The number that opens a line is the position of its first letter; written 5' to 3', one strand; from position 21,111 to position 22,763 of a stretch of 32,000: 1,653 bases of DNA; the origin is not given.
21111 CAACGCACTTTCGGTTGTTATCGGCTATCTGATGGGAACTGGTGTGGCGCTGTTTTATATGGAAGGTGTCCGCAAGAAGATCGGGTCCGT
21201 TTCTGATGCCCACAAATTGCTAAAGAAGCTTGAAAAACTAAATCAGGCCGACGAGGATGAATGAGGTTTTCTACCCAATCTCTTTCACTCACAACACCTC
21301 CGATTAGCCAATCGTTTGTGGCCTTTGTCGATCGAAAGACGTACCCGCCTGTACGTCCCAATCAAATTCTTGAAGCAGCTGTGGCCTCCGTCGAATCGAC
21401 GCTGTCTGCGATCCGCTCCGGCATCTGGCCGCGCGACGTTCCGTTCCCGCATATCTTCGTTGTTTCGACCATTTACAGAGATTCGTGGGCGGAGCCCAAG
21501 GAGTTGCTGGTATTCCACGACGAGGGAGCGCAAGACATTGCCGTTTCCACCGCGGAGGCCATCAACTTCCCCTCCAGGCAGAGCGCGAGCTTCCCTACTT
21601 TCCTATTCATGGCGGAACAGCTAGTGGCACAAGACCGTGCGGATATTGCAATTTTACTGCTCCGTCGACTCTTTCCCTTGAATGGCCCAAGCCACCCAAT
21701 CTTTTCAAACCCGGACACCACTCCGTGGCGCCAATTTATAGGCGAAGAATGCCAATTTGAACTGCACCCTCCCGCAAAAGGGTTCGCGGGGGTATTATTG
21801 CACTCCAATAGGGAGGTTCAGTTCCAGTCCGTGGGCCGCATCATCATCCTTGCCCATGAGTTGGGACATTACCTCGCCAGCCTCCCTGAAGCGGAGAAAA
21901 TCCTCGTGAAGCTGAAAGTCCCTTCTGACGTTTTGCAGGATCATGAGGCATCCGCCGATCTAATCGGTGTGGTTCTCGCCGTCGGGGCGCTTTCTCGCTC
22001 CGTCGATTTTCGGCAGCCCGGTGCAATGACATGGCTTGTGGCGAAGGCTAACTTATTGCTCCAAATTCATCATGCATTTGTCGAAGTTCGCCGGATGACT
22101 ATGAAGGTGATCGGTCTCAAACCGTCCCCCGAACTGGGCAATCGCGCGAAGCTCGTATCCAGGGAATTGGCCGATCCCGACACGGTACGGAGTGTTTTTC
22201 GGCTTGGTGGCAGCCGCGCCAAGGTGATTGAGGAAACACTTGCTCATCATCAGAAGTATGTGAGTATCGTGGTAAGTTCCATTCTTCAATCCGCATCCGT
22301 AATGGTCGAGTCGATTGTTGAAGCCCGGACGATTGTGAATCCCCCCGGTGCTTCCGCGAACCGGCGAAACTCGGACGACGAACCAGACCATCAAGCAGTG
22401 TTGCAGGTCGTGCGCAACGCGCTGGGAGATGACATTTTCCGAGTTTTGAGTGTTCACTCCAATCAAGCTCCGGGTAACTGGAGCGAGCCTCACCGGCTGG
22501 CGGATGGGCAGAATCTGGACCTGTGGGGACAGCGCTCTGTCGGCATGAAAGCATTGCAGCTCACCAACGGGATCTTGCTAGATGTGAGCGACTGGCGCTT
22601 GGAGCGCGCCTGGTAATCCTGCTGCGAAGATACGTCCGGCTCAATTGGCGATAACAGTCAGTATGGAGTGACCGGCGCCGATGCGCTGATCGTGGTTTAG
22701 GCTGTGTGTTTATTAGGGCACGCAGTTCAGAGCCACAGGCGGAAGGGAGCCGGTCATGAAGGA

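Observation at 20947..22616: Translationally coupled pair of a small single-TM protein and a 451-aa cytoplasmic HExxH peptidase with no HTH partner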

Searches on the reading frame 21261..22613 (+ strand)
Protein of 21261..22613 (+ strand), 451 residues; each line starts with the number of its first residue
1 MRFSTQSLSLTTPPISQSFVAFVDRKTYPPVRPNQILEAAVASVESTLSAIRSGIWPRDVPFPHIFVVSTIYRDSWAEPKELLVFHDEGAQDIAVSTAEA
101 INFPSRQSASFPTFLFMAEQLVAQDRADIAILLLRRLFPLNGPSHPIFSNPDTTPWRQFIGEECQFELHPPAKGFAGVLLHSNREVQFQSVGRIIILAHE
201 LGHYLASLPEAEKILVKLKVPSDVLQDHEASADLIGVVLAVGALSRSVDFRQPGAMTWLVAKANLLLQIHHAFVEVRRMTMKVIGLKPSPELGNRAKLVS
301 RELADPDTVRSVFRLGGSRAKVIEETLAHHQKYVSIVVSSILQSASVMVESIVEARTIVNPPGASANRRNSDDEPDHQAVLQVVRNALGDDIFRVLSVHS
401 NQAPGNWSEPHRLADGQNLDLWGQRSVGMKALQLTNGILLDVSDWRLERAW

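Call 5: search_protein_families(library=pfam, proteins=[window:21261-22613:+], max_evalue=0.1)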
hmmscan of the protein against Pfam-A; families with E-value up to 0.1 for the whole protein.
window:21261-22613:+ (451 aa): 0 families

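Call 6: search_protein_families(library=padloc, proteins=[window:21261-22613:+], max_evalue=0.1)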
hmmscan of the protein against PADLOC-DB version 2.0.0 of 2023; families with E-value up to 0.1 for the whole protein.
window:21261-22613:+ (451 aa): 0 families

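Call 7: find_homologous_proteins(query=window:21261-22613:+)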
Query window:21261-22613:+ (451 aa): 4 proteins with E <= 0.001 among 8000 candidates.
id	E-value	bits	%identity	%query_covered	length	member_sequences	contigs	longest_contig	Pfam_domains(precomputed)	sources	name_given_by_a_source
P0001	8.4e-297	1002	100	100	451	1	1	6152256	-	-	-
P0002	4.7e-170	584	64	99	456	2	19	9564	-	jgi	jgi:hypothetical protein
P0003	1.0e-150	521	56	99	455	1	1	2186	-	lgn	-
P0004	2.5e-75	272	37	97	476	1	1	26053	-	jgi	jgi:hypothetical protein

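Call 8: search_protein_families(library=ncbifam, proteins=[window:21261-22613:+], max_evalue=1)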
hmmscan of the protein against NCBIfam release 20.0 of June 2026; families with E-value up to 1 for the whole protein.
window:21261-22613:+ (451 aa): 1 family
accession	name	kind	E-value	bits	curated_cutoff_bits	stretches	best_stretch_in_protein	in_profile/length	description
NF033447.1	BrxE_fam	subfamily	0.15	12.4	40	1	296-374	56-140/169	BrxE family protein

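Call 9: search_protein_families(library=phrogs, proteins=[window:21261-22613:+], max_evalue=1)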
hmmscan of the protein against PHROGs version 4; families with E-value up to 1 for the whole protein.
window:21261-22613:+ (451 aa): 0 families

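Call 11: find_encoding_contigs(protein=P0002, flank=10000, max_places=6)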
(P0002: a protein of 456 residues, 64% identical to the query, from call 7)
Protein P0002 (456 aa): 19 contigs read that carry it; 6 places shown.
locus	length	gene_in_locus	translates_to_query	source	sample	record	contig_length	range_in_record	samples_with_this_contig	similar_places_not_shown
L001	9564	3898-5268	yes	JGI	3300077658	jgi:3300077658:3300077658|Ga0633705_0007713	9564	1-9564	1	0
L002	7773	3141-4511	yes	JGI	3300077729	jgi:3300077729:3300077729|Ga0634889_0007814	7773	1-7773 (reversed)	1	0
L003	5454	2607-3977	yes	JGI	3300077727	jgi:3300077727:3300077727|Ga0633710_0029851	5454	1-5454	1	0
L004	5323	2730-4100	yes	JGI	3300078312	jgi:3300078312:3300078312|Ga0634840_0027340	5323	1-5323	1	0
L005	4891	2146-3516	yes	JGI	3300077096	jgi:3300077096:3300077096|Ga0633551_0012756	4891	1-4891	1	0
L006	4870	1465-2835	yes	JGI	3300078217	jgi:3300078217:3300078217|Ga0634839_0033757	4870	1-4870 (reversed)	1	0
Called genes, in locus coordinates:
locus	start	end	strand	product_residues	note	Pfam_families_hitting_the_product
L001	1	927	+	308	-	?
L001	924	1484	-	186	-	-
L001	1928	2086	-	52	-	-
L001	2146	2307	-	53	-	-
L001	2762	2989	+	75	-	-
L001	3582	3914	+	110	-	-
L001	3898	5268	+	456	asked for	-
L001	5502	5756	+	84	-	PF00486:Trans_reg_C (weak)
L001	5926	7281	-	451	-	PF00289:Biotin_carb_N, PF02222:ATP-grasp (weak), PF02786:CPSase_L_D2, PF07478:Dala_Dala_lig_C (weak), PF02785:Biotin_carb_C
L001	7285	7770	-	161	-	PF00364:Biotin_lipoyl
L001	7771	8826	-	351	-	PF01321:Creatinase_N, PF00557:Peptidase_M24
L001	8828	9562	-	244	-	?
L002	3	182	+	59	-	?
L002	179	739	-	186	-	-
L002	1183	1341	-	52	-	-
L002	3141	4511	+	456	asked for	-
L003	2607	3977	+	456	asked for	-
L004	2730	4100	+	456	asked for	-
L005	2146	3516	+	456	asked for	-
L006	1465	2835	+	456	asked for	-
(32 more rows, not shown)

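Call 12: find_encoding_contigs(protein=P0004, flank=10000, max_places=4)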
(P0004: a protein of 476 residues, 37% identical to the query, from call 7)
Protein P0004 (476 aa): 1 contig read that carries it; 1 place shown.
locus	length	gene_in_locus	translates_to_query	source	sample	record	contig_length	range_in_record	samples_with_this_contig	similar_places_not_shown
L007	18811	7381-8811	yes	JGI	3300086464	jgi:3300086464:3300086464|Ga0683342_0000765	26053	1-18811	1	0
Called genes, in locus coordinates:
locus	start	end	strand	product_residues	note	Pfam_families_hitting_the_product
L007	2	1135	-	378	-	?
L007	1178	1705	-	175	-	PF00072:Response_reg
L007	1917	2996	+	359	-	PF00248:Aldo_ket_red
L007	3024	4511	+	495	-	PF00672:HAMP, PF00512:HisKA, PF02518:HATPase_c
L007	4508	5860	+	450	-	PF00072:Response_reg, PF00158:Sigma54_activat, PF14532:Sigma54_activ_2, PF00004:AAA (weak), PF07728:AAA_5, PF25601:AAA_lid_14, PF02954:HTH_8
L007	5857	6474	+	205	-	PF13432:TPR_16, PF14559:TPR_19 (weak)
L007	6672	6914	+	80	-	PF09720:Unstab_antitox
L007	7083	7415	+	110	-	-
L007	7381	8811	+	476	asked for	-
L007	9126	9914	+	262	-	-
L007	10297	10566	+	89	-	PF04226:Transgly_assoc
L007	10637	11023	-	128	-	-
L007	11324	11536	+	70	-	-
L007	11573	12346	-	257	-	-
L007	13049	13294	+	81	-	-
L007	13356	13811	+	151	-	-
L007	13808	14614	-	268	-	-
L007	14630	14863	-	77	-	-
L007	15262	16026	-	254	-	PF00903:Glyoxalase (weak), PF18029:Glyoxalase_6 (weak)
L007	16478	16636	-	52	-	-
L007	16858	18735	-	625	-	PF00654:Voltage_CLC, PF00571:CBS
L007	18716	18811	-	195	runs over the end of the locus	PF22381:Staph_reg_Sar_Rot (weak), PF12802:MarR_2, PF01047:MarR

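Call 14: find_encoding_contigs(protein=P0003, flank=10000, max_places=4)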
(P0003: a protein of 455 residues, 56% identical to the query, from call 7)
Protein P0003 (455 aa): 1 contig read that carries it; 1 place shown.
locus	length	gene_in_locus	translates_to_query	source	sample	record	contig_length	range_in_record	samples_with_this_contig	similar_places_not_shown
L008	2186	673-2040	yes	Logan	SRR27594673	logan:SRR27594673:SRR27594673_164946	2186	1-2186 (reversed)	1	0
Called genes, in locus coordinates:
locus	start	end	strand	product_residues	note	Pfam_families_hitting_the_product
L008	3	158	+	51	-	?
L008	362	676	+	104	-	-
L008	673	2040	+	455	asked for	-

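Call 23: find_related_loci(query=A1, collection=genome_contigs, flank=10000)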
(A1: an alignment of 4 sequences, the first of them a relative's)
Query A1 (451 aa) in genome_contigs; peptide patterns used: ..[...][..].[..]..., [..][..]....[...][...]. (x = any residue, [..] = any of these).
117 stretches matched a pattern, but none encodes a relative of the query by tblastn (E <= 1e-3).

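Call 25: search_solved_structures(query=A1, max_evalue=10, show_alignments=3)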
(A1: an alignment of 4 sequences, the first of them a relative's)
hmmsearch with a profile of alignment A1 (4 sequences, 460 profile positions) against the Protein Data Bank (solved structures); distinct sequences matched with E-value up to 10: 0.

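Call 26: search_protein_families(library=pfam, alignment_id=A1, max_evalue=10)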
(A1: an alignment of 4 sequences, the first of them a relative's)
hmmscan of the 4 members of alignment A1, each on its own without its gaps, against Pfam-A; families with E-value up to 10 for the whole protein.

A. member 1, P0001 (451 aa): 0 families

B. families by the number of members that match (of 4 scanned): 1 family
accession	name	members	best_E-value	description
PF06114.19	Peptidase_M78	1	0.14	IrrE N-terminal-like domain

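Call 28: search_protein_representatives(alignment_id=A1)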
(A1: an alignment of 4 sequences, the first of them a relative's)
Query: 4 sequences, 460 profile positions. Proteins with E-value up to 0.001 (for the whole library): 17; up to 1e-10: 13; up to 1e-30: 9. The best 17 are listed.
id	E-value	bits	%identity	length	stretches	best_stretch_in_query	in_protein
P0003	2.5e-243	824.1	-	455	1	1-459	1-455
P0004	4.8e-225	763.8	-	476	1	1-459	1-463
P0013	1.2e-118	413.0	-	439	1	24-459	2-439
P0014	5.5e-79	282.3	-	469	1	11-459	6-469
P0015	1.7e-64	234.5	-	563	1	19-412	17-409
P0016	2.2e-58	214.3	-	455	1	15-424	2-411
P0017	6.4e-51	189.8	-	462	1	17-413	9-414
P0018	7.1e-42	159.9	-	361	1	19-330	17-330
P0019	9.9e-40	152.9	-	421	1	31-410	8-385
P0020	1.3e-25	106.3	-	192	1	238-369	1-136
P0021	4.8e-14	68.2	-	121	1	184-240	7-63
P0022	5.8e-14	67.9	-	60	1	401-459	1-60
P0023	2.9e-11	59.0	-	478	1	54-412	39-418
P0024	3.6e-10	55.4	-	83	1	161-210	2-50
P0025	6.5e-08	48.0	-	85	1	420-459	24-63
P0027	1.0e-06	44.0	-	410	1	62-455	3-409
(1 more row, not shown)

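Call 31: find_homologous_proteins(query=A3, max_evalue=0.01)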
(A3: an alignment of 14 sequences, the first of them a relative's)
Query A3 (14 sequences) (451 aa, profile of the alignment): 5 proteins with E <= 0.01 among 8000 candidates.
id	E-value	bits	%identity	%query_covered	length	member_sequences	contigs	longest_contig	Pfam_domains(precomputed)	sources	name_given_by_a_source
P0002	1.3e-169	583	64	99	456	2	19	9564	-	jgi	jgi:hypothetical protein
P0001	2.1e-164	566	100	100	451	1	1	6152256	-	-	-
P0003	6.8e-160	551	56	99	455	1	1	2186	-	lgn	-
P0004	1.2e-155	537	37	97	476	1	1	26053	-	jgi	jgi:hypothetical protein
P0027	2.4e-94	335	19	73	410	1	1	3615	-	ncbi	ncbi:MAG: hypothetical protein AAF709_12590, partial [Pseudomonadota bacterium]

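Call 32: find_encoding_contigs(protein=P0013, flank=6000, max_places=3)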
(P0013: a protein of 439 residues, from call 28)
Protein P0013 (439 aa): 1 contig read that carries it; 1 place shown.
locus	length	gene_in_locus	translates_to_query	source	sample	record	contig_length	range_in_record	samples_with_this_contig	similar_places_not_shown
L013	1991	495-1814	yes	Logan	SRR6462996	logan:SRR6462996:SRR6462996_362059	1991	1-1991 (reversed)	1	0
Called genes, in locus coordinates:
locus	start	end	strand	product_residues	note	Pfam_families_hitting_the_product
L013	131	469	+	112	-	-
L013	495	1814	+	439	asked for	-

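Call 33: find_encoding_contigs(protein=P0027, flank=6000, max_places=3)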
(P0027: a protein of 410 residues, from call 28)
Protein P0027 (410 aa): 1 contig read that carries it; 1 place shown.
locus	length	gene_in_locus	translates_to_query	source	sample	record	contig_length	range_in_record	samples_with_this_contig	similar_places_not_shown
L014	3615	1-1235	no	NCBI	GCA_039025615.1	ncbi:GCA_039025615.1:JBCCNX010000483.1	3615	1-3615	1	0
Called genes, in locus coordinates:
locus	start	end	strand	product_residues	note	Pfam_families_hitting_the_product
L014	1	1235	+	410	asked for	?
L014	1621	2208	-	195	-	-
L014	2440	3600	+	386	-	-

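Call 34: find_encoding_contigs(protein=P0015, flank=8000, max_places=3)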
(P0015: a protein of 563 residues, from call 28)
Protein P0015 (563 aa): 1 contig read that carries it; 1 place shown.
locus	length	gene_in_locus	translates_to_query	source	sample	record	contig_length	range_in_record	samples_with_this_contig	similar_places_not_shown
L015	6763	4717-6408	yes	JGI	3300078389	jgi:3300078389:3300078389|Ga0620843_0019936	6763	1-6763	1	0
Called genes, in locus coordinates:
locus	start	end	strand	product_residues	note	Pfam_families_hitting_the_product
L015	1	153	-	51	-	?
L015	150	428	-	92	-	-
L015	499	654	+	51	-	-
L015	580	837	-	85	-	-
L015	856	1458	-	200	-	-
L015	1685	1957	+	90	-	-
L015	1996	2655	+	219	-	-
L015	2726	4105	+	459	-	-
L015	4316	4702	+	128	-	-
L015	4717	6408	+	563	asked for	-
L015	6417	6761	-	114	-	?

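Call 35: find_encoding_contigs(protein=P0017, flank=8000, max_places=3)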
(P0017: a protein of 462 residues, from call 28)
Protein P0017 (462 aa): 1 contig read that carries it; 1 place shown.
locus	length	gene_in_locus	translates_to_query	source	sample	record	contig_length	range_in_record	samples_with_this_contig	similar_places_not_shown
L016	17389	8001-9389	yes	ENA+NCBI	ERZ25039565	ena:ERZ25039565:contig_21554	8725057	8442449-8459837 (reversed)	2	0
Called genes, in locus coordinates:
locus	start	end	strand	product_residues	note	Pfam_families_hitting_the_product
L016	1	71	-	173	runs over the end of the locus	-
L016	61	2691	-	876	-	PF08751:TrwC, PF13245:AAA_19, PF13604:AAA_30, PF01443:Viral_helicase1 (weak), PF22232:TraI_hel_assoc_N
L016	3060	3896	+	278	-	-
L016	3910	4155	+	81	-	PF08843:AbiEii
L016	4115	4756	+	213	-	PF08843:AbiEii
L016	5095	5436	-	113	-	-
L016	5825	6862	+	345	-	PF00589:Phage_integrase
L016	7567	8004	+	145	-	-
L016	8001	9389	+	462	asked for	-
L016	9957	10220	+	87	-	-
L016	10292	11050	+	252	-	PF02195:ParB_N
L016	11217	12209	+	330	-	-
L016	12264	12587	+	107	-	-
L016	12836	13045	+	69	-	-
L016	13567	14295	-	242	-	-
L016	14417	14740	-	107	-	-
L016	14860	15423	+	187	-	-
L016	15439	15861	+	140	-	-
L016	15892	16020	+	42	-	-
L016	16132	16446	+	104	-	-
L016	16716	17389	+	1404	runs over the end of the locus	PF28553:WH_1, PF28554:DUF8437, PF00176:SNF2-rel_dom (faint), PF04851:ResIII, PF28555:Helicase_dom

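Call 36: find_encoding_contigs(protein=P0019, flank=8000, max_places=3)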
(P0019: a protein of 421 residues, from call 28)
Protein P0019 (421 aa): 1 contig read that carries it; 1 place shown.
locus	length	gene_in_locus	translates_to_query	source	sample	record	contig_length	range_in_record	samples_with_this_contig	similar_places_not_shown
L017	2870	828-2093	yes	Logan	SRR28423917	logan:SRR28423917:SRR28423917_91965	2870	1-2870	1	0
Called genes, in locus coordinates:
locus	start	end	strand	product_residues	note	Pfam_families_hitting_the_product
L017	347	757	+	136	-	-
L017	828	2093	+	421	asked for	-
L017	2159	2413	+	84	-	-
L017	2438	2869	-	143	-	?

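Call 37: find_encoding_contigs(protein=P0023, flank=8000, max_places=3)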
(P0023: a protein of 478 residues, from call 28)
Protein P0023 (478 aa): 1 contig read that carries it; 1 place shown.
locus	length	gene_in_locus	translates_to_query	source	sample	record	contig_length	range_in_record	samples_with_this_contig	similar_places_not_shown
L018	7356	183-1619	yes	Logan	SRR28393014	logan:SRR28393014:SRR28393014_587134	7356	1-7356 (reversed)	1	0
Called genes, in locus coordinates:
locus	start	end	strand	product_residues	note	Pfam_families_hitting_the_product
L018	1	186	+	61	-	?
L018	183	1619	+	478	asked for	-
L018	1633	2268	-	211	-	PF20552:HTH_62 (weak)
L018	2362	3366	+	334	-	PF03747:ADP_ribosyl_GH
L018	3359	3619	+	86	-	-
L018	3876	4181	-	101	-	PF05016:ParE_toxin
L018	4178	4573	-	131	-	-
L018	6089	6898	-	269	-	PF01656:CbiA, PF07015:VirC1, PF09140:MipZ (faint), PF13614:AAA_31 (weak)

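Call 41: predict_structure(alignment_id=A3)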
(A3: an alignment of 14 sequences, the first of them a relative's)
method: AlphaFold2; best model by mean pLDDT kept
length: 451 residues; sequences in the alignment: 14
mean_pLDDT: 83.2   pTM: 0.88
mean pLDDT of the five models: 83.2, 82.8, 82.6, 82.4, 81.4
residues with pLDDT >= 90: 181; 70-90: 203; 50-70: 38; < 50: 29
segments of 3 or more residues with pLDDT < 50: 1-7, 367-372, 406-418
pLDDT, mean of each block of 10 residues (from residue 1): 46 87 80 68 89 88 90 74 88 91 86 92 87 92 91 92 87 84 70 92 87 87 88 94 85 89 95 91 78 78 95 93 95 96 96 81 48 70 86 82 54 45 80 91 87 62
secondary structure, 60 per line:
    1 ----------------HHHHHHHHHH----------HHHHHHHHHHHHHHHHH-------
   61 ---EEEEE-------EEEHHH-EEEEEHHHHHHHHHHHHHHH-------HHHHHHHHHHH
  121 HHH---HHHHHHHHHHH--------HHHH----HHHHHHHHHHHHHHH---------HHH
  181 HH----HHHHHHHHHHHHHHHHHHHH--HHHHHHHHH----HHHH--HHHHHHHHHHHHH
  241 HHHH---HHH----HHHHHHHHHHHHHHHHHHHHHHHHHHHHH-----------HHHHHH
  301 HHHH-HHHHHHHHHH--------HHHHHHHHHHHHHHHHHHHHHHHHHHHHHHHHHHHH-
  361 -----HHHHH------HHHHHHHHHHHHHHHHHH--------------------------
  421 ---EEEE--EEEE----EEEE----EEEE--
elements in order: H17-26 H37-53 E64-68 E76-78 E83-87 H88-102 H110-123 H127-137 H146-149 H154-168 H178-182 H187-206 H209-217 H222-225 H228-244 H255-283 H295-304 H306-315 H324-359 H366-370 H377-394 E424-427 E430-433 E438-441 E446-449

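Call 46: fold_search(model_id=the predicted structure, library=pdb)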
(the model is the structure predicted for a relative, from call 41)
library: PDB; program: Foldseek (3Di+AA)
matches with E <= 10: 783; with E <= 0.001: 0
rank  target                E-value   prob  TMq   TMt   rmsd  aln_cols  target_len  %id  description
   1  6khi_D                4.3e-02  0.16  0.13  0.12  23.1       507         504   10  Supercomplex for cylic electron transport in cyanobacteria (released 2020-02-12)
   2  5kud                  7.6e-02  0.14  0.11  0.12  28.3       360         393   11  Crystal structure of full length Cry6Aa (released 2016-08-03)
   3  3o1i_B                9.9e-02  0.12  0.11  0.15  24.3       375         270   10  Crystal Structure of the TorS sensor domain - TorT complex in the absence of ligand (released 2011-12-21)
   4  9x5u_A                1.1e-01  0.10  0.11  0.08  20.4       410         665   13  Arabidopsis thaliana URE transporter DUR3 - URE bound (released 2025-11-05)
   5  3i9w                  1.3e-01  0.13  0.11  0.15  23.9       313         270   15  Crystal structure of the E. coli histidine kinase sensor TorS sensor domain (released 2009-10-06)
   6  9hqm_B                1.4e-01  0.09  0.11  0.14  22.9       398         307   12  T-Muurolol Synthase from Roseiflexus castenholzii (TmS) in complex with FSPP (released 2025-12-24)
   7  3oql_B                1.8e-01  0.08  0.10  0.15  23.0       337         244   11  Crystal structure of a TenA homolog (PSPTO1738) from Pseudomonas syringae pv. tomato str. DC3000 at 2.54 A resolution (released 2010-10-06)
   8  9ntq_A                1.8e-01  0.05  0.09  0.10  31.3       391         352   10  Identification and non-clinical characterization of SAR444200, a novel anti-GPC3 T-cell engager, for the treatment of  (released 2025-10-15)
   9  7n6g_3R               1.9e-01  0.10  0.10  0.13  44.2       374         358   14  C1 of central pair (released 2022-05-18)
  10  5kuc                  2.0e-01  0.08  0.11  0.12  28.5       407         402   11  Crystal structure of trypsin activated Cry6Aa (released 2016-08-03)
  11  9hqz_A                2.3e-01  0.08  0.11  0.14  23.4       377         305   12  T-Muurolol Synthase from Roseiflexus castenholzii (TmS) in complex with converted 1,2-DHNPP (compound 1) (released 2025-12-24)
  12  7n6g_3M               2.3e-01  0.08  0.10  0.12  42.7       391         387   13  C1 of central pair (released 2022-05-18)
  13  3zec_A                2.7e-01  0.06  0.11  0.12  24.1       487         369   11  Fic protein from SHEWANELLA ONEIDENSIS (E73G mutant) in complex with AMPPNP (released 2013-06-19)
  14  7jh5_A                3.0e-01  0.12  0.12  0.17  23.6       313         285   14  Co-LOCKR: de novo designed protein switch (released 2020-09-02)
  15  1r0d_B                3.1e-01  0.25  0.12  0.24  15.6       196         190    9  HIP1R THATCH DOMAIN CORE (released 2004-07-06)
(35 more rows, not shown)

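Call 47: search_protein_families(library=pfam, alignment_id=A3, max_evalue=10)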
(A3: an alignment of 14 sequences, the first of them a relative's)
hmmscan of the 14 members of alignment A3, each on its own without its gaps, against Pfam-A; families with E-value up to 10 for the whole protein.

A. member 1, P0001 (451 aa): 0 families

B. families by the number of members that match (of 14 scanned): 7 families
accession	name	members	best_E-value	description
PF06114.19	Peptidase_M78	3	0.13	IrrE N-terminal-like domain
PF21944.1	Hemotin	1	0.026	Hemotin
PF19443.4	DAHL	1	0.045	DAHL domain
PF22643.2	NagA_N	1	0.063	NagA composite domain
PF10190.14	Tmemb_170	1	0.17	Putative transmembrane protein 170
PF05118.21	Asp_Arg_Hydrox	1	0.19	Aspartyl/Asparaginyl beta-hydroxylase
PF21698.3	Spo16_C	1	0.21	Spo16 protein, C-terminal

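Call 63: search_dna_similar(query=window:21261-22613:+, collection=plasmids, mode=protein, max_evalue=0.01)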
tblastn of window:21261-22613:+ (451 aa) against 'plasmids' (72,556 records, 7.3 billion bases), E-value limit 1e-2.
No match.

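Call 64: search_dna_similar(query=window:21261-22613:+, collection=phages, mode=protein, max_evalue=0.01)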
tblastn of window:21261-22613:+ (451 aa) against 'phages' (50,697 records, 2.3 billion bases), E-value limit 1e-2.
No match.
